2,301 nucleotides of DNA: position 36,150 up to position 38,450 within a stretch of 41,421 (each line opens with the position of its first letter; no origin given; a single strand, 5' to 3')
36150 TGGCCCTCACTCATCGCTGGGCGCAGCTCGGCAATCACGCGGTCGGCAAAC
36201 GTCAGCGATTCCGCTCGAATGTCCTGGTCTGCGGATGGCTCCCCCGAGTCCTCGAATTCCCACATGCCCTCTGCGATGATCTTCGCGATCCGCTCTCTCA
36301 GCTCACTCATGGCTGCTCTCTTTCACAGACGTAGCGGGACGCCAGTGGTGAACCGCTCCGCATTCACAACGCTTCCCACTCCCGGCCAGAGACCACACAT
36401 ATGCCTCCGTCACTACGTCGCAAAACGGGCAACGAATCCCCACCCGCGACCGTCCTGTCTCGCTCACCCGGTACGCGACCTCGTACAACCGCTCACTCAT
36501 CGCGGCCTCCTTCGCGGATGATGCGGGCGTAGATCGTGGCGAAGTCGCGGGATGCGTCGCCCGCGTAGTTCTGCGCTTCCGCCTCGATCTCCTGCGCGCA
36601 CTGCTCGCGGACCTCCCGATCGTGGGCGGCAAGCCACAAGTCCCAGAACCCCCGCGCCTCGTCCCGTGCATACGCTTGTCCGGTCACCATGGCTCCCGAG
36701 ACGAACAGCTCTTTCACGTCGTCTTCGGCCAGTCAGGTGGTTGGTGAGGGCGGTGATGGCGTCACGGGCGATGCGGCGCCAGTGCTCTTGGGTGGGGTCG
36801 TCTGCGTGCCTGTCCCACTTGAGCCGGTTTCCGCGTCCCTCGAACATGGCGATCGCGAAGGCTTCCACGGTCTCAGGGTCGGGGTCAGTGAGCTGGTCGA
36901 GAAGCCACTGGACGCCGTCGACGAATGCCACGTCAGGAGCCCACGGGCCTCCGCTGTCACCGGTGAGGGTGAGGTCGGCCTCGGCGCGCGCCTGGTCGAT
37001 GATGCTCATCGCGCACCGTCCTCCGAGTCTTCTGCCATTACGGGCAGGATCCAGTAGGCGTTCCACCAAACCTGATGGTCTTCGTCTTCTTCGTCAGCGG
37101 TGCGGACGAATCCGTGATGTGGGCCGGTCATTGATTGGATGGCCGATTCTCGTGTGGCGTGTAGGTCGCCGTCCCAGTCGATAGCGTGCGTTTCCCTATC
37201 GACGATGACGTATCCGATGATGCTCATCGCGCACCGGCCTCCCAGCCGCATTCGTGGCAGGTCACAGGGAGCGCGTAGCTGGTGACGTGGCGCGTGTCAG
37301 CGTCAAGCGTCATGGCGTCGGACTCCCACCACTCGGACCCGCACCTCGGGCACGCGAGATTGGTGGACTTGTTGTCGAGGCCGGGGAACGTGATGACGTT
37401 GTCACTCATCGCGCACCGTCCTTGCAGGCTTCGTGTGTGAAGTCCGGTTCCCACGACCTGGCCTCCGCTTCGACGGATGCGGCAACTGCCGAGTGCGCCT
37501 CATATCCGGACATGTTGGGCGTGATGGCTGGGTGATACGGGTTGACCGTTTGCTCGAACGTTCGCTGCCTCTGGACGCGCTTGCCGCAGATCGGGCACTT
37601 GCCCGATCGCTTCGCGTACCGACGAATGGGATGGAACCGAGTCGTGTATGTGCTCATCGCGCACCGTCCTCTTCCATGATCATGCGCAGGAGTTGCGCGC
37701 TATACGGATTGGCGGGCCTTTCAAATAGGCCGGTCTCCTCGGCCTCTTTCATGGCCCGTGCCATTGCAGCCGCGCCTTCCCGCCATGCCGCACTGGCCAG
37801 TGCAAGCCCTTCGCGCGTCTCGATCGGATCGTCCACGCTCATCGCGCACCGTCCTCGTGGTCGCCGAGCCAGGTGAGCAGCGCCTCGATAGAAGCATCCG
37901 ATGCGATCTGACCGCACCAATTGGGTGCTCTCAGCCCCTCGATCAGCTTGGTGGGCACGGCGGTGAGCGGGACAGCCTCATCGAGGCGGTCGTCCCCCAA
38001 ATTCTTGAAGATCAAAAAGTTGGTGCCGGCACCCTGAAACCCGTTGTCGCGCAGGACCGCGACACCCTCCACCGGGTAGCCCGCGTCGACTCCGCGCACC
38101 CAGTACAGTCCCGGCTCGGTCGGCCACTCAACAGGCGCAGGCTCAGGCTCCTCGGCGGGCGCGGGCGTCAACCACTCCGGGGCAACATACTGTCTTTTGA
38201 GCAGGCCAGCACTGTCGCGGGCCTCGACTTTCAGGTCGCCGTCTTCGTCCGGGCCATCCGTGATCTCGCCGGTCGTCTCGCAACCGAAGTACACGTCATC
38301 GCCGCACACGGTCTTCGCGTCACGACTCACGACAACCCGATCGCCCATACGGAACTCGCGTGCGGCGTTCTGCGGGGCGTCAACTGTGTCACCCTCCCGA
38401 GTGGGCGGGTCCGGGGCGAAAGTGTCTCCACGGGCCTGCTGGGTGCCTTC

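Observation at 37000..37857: Conserved 18-20 bp stop/start junction cassette repeated five times (plus one degenerate copy) across a run of small early genes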

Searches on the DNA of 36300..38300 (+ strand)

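Call 5: search_dna_similar(query=window:36300-38300:+, collection=phages, mode=near, max_rows=40)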
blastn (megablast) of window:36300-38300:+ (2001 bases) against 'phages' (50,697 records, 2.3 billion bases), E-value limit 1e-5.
No match.

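Call 30: search_dna_similar(query=window:36996-37027:-, collection=phages, mode=distant, max_evalue=10, max_rows=60)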
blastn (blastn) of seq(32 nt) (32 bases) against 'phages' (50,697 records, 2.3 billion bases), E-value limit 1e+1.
Records with a match: 31; places in all: 31; records where one place covers at least 80% of the query: 0.
Best place of each record, by identity: 95-99% 28; 90-95% 2; 80-90% 1.
By first word of the organism name: Propionibacterium 21; Mycobacterium 4; Cutibacterium 4; Gordonia 1; Stenotrophomonas 1.
By host as written in the record: Propionibacterium acnes 15; Propionibacterium acnes ATCC 6919 5; Cutibacterium acnes 3; Mycobacterium smegmatis mc2 155 2; Gordonia terrae 3612 1; Cutibacterium acnes 02-A-018 1; Mycobacterium abscessus GD79 1; Stenotrophomonas maltophilia 1; and 2 more.
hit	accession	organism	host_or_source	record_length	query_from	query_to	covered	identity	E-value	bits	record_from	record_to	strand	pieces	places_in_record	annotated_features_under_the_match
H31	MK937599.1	Gordonia phage Dmitri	Gordonia terrae 3612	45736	6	30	78%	88.0%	3e+0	33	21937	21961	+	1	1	24: hypothetical protein | 25: hypothetical protein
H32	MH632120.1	Mycobacterium phage Thonko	Mycobacterium smegmatis mc2 155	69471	3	24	69%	90.9%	3e+0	32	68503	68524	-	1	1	106: hypothetical protein | 105: hypothetical protein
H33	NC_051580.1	Mycobacterium phage Thonko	Mycobacterium smegmatis mc2 155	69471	3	24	69%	90.9%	3e+0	32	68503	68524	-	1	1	106: hypothetical protein | 105: hypothetical protein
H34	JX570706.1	Propionibacterium phage PHL037M02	Propionibacterium acnes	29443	7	26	63%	95.0%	3e+0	33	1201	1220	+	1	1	putative terminase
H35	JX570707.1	Propionibacterium phage PHL085M01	Propionibacterium acnes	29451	7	26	63%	95.0%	3e+0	33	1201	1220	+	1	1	putative terminase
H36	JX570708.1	Propionibacterium phage PHL115M02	Propionibacterium acnes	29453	7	26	63%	95.0%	3e+0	33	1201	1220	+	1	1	putative terminase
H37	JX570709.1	Propionibacterium phage PHL067M10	Propionibacterium acnes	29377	7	26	63%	95.0%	3e+0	33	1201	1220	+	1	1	putative terminase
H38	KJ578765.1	Propionibacterium phage PHL067M01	Propionibacterium acnes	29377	7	26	63%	95.0%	3e+0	33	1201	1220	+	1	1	terminase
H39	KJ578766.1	Propionibacterium phage PHL067M09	Propionibacterium acnes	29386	7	26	63%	95.0%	3e+0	33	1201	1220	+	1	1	terminase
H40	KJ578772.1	Propionibacterium phage PHL085N00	Propionibacterium acnes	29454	7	26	63%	95.0%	3e+0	33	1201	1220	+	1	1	terminase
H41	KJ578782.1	Propionibacterium phage PHL150M00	Propionibacterium acnes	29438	7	26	63%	95.0%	3e+0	33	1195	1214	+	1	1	terminase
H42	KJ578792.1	Propionibacterium phage PHL308M00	Propionibacterium acnes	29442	7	26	63%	95.0%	3e+0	33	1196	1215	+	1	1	terminase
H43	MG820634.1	Propionibacterium phage pa27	Cutibacterium acnes 02-A-018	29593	7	26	63%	95.0%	3e+0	33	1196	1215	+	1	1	terminase large subunit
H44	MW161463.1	Cutibacterium phage FD3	Cutibacterium acnes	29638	7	26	63%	95.0%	3e+0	33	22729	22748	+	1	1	hypothetical protein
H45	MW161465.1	Cutibacterium phage PAVL21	Cutibacterium acnes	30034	7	26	63%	95.0%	3e+0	33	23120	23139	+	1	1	hypothetical protein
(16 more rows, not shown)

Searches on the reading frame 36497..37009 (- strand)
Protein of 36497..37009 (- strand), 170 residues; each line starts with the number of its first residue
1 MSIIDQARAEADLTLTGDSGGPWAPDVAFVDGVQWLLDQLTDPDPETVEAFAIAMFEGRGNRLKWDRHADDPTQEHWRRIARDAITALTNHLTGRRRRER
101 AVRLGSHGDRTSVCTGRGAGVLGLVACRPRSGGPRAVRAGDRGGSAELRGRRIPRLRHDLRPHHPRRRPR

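Call 11: search_protein_families(library=pfam, max_evalue=0.1, proteins=[window:36497-37009:-])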
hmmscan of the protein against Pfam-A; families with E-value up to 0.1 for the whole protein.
window:36497-37009:- (170 aa): 1 family
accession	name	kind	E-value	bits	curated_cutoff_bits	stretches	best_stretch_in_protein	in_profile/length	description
PF20920.2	DAXX_hist_bd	-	0.021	15.2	27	0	74-107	12-45/84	Death domain-associated protein 6, histone binding domain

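Call 12: search_protein_families(library=phrogs, max_evalue=0.01, proteins=[window:36497-37009:-])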
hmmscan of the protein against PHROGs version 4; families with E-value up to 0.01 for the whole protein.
window:36497-37009:- (170 aa): 0 families

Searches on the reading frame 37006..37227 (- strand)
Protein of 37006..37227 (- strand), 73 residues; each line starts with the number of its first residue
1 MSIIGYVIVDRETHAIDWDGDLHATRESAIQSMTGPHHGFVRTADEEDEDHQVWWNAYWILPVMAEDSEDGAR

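Call 11: search_protein_families(library=pfam, max_evalue=0.1, proteins=[window:37006-37227:-])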
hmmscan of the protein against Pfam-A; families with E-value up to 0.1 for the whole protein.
window:37006-37227:- (73 aa): 0 families

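Call 12: search_protein_families(library=phrogs, max_evalue=0.01, proteins=[window:37006-37227:-])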
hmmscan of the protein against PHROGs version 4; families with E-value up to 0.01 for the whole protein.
window:37006-37227:- (73 aa): 0 families

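Call 48: search_dna_similar(query=window:37006-37227:-, collection=phages, mode=protein, max_evalue=0.01, max_rows=15)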
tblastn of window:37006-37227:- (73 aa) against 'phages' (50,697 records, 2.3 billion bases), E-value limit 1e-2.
No match.

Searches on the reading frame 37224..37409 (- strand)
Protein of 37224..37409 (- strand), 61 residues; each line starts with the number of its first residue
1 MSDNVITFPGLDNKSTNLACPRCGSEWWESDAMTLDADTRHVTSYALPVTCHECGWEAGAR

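Call 11: search_protein_families(library=pfam, max_evalue=0.1, proteins=[window:37224-37409:-])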
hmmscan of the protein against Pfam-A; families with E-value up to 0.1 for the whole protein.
window:37224-37409:- (61 aa): 17 families
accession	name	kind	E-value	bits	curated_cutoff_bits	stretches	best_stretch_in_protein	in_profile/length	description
PF23470.1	Zn_ribbon_PF0610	-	0.0022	18.2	26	1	20-30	21-31/39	PF0610 rubredoxin-like zinc beta-ribbon domain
PF23451.1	Zn_ribbon_PaaD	-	0.0048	16.9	27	1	12-26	9-23/53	PaaD zinc beta ribbon domain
PF24460.1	DUF7575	-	0.0048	16.7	28.5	0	18-26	4-12/28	Domain of unknown function (DUF7575)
PF08271.17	Zn_Ribbon_TF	-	0.0089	16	29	0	12-29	14-31/43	TFIIB zinc-binding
PF09723.15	Zn_ribbon_8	-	0.018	15.5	34.4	0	16-25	25-34/41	Zinc ribbon domain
PF14369.11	Zn_ribbon_19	-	0.023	15.3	30.8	0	15-26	19-30/35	zinc-ribbon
PF19108.5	DUF5795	-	0.029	14.9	27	1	16-58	35-71/74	Family of unknown function (DUF5795)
PF00641.23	Zn_ribbon_RanBP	-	0.03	14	27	1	11-25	12-26/30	Zn-finger in Ran binding protein and others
PF07754.17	HVO_2753_ZBP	-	0.036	14.3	33.2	0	13-25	12-24/46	Small zinc finger protein HVO_2753-like, Zn-binding pocket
PF13878.12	zf-C2H2_3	-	0.037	14.3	27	0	33-55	2-20/40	zinc-finger of acetyl-transferase ESCO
PF08274.17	Zn_Ribbon_YjdM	-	0.039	14.4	30.8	1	16-27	18-29/30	PhnA Zinc-Ribbon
PF13240.11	Zn_Ribbon_1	-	0.042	14.1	25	0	13-25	9-21/23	zinc-ribbon domain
PF07503.17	zf-HYPF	-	0.047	14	23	0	19-27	23-31/34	HypF finger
PF01907.25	Ribosomal_L37e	-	0.053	14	27.6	0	11-28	9-26/53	Ribosomal protein L37e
PF12773.13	DZR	-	0.064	13.9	27.3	0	12-55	7-31/45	Double zinc ribbon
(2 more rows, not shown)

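Call 12: search_protein_families(library=phrogs, max_evalue=0.01, proteins=[window:37224-37409:-])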
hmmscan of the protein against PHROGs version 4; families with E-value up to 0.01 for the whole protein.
window:37224-37409:- (61 aa): 3 families
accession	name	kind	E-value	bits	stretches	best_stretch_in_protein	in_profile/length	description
phrog_17723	-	unknown function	1.7e-05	25.7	1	15-57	2-38/47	-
phrog_13157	-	unknown function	0.0014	19.7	1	13-55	13-48/56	-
phrog_19679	-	unknown function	0.0031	18.8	1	17-55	71-109/124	-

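Call 31: find_homologous_proteins(query=window:37224-37409:-, max_evalue=0.001)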
Query window:37224-37409:- (61 aa): 1 proteins with E <= 0.001 among 1 candidates.
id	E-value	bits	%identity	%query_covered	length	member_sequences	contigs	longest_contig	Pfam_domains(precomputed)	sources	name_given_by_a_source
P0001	9.1e-36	138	97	100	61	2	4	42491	-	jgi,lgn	jgi:predicted Zn-ribbon and HTH transcriptional regulator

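Call 32: find_encoding_contigs(protein=P0001, flank=10000, max_places=10)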
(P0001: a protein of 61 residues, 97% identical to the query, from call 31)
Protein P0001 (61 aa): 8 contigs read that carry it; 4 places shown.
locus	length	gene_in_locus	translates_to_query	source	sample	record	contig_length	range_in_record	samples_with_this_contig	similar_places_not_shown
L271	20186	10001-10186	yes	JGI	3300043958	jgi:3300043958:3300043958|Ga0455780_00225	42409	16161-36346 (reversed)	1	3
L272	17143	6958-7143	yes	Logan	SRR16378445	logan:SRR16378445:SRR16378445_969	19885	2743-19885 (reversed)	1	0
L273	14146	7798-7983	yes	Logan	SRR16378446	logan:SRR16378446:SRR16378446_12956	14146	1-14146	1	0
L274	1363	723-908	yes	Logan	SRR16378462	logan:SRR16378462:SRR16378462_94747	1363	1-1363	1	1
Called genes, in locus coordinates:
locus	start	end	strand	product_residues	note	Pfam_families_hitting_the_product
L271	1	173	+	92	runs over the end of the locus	-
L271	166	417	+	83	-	-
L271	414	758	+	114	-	-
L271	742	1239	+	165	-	-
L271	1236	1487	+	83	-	-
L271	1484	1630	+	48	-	-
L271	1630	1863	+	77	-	-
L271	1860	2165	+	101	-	-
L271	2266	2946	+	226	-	PF09588:YqaJ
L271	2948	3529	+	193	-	-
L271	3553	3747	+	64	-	-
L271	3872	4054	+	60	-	-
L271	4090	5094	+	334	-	PF02086:MethyltransfD12 (weak)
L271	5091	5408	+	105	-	PF08774:VRR_NUC (weak)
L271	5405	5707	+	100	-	-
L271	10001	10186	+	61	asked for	-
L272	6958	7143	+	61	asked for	-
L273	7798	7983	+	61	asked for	-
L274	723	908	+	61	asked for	-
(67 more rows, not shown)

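Call 33: find_encoding_contigs(protein=window:37224-37409:-, flank=10000, max_places=10)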
Protein window:37224-37409:- (61 aa): 7 contigs read that carry it; 5 places shown.
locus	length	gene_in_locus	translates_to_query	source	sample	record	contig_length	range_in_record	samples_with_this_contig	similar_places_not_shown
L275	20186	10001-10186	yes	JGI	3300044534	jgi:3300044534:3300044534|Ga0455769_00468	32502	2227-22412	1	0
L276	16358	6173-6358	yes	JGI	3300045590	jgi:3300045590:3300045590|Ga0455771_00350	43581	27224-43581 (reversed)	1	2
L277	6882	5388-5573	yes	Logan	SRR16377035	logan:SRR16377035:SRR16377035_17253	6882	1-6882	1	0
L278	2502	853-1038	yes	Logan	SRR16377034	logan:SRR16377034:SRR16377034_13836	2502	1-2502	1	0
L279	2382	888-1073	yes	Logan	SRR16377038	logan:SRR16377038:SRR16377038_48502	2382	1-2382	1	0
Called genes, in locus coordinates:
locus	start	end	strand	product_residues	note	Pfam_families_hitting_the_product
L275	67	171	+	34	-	-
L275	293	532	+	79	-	-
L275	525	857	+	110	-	-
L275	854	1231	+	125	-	PF14216:DUF4326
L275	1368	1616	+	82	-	-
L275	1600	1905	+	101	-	-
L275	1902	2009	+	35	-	-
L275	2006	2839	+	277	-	PF12684:DUF3799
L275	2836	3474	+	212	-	-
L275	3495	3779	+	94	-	PF14359:DUF4406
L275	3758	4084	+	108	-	-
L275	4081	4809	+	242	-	PF01555:N6_N4_Mtase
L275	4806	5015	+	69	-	-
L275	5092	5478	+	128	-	-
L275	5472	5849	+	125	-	-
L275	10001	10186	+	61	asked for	-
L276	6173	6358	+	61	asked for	-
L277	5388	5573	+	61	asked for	-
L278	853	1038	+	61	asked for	-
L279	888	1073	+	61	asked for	-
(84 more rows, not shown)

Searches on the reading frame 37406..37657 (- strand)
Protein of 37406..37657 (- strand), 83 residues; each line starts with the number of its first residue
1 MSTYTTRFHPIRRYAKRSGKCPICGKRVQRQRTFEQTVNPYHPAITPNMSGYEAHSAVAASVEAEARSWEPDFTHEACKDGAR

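Call 11: search_protein_families(library=pfam, max_evalue=0.1, proteins=[window:37406-37657:-])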
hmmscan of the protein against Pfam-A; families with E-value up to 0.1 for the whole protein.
window:37406-37657:- (83 aa): 1 family
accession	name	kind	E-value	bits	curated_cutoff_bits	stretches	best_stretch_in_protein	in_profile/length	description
PF14447.12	Prok-RING_4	-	0.049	14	27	1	19-34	31-46/46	Prokaryotic RING finger family 4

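Call 12: search_protein_families(library=phrogs, max_evalue=0.01, proteins=[window:37406-37657:-])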
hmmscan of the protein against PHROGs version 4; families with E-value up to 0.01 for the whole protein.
window:37406-37657:- (83 aa): 1 family
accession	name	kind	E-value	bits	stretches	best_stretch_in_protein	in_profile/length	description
phrog_35236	-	unknown function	3.2e-15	57.3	1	5-79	3-76/79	-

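Call 47: search_dna_similar(query=window:37406-37657:-, collection=phages, mode=protein, max_evalue=0.001, max_rows=25)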
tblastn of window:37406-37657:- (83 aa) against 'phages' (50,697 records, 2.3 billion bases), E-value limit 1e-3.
Records with a match: 3; places in all: 3; records where one place covers at least 80% of the query: 3.
Best place of each record, by identity: <60% 3.
By first word of the organism name: Tsukamurella 2; Microbacterium 1.
By host as written in the record: Tsukamurella paurometabola strain CON55 2; Microbacterium foliorum NRRL B-24224 SEA 1.
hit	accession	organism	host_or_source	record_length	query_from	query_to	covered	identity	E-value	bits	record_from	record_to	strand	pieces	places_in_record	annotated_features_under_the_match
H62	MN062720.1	Microbacterium phage FuzzBuster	Microbacterium foliorum NRRL B-24224 SEA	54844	1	79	95%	37.5%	2e-4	43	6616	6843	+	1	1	17: hypothetical protein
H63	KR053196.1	Tsukamurella phage TPA4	Tsukamurella paurometabola strain CON55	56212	8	79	87%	37.8%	3e-6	49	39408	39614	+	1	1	hypothetical protein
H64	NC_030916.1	Tsukamurella phage TPA4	Tsukamurella paurometabola strain CON55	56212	8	79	87%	37.8%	3e-6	49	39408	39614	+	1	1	hypothetical protein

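Call 50: get_annotated_region(hit=H62, flank=300)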
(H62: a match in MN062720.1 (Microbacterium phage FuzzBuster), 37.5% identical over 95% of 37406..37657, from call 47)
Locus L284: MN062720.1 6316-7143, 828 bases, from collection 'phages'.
description: Microbacterium phage FuzzBuster, complete genome.
organism: Microbacterium phage FuzzBuster (NCBI taxid 2590935)
taxonomy: Viruses; Duplodnaviria; Heunggongvirae; Uroviricota; Caudoviricetes
host: Microbacterium foliorum NRRL B-24224 SEA; source: Cullowhee Creek soil; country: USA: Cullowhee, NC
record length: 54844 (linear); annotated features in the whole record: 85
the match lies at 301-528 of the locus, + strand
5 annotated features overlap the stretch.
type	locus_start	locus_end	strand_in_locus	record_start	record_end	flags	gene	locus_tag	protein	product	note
CDS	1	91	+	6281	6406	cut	15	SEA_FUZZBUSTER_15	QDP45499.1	hypothetical protein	-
CDS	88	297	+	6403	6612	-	16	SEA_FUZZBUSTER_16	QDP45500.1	hypothetical protein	-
CDS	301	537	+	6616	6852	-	17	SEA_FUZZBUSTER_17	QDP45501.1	hypothetical protein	-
CDS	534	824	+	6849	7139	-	18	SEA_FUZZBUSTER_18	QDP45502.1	hypothetical protein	-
CDS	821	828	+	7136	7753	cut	19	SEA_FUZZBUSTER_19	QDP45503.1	hypothetical protein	-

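Call 51: get_annotated_region(hit=H63, flank=300)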
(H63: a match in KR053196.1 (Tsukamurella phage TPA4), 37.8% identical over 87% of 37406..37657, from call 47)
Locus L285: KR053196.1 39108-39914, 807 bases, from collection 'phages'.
description: Tsukamurella phage TPA4, complete genome.
organism: Tsukamurella phage TPA4 (NCBI taxid 1647476)
taxonomy: Viruses; Duplodnaviria; Heunggongvirae; Uroviricota; Caudoviricetes
host: Tsukamurella paurometabola strain CON55; source: -; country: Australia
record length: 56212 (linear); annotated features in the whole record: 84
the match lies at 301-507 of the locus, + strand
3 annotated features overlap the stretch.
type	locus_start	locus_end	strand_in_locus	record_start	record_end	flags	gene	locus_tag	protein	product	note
CDS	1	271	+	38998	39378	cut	-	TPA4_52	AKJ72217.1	hypothetical protein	Orf52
CDS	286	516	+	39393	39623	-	-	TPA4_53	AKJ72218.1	hypothetical protein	Orf53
CDS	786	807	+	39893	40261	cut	-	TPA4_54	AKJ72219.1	hypothetical protein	Orf55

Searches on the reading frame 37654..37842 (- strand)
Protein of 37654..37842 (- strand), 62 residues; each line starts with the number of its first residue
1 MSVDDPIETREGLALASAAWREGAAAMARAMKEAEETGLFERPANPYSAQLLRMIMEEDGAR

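Call 11: search_protein_families(library=pfam, max_evalue=0.1, proteins=[window:37654-37842:-])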
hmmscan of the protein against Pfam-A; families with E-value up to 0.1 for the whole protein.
window:37654-37842:- (62 aa): 0 families

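Call 12: search_protein_families(library=phrogs, max_evalue=0.01, proteins=[window:37654-37842:-])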
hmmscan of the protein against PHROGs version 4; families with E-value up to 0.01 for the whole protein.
window:37654-37842:- (62 aa): 0 families

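Call 49: search_dna_similar(query=window:37654-37842:-, collection=phages, mode=protein, max_evalue=0.01, max_rows=15)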
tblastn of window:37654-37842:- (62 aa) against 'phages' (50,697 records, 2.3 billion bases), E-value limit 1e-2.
No match.
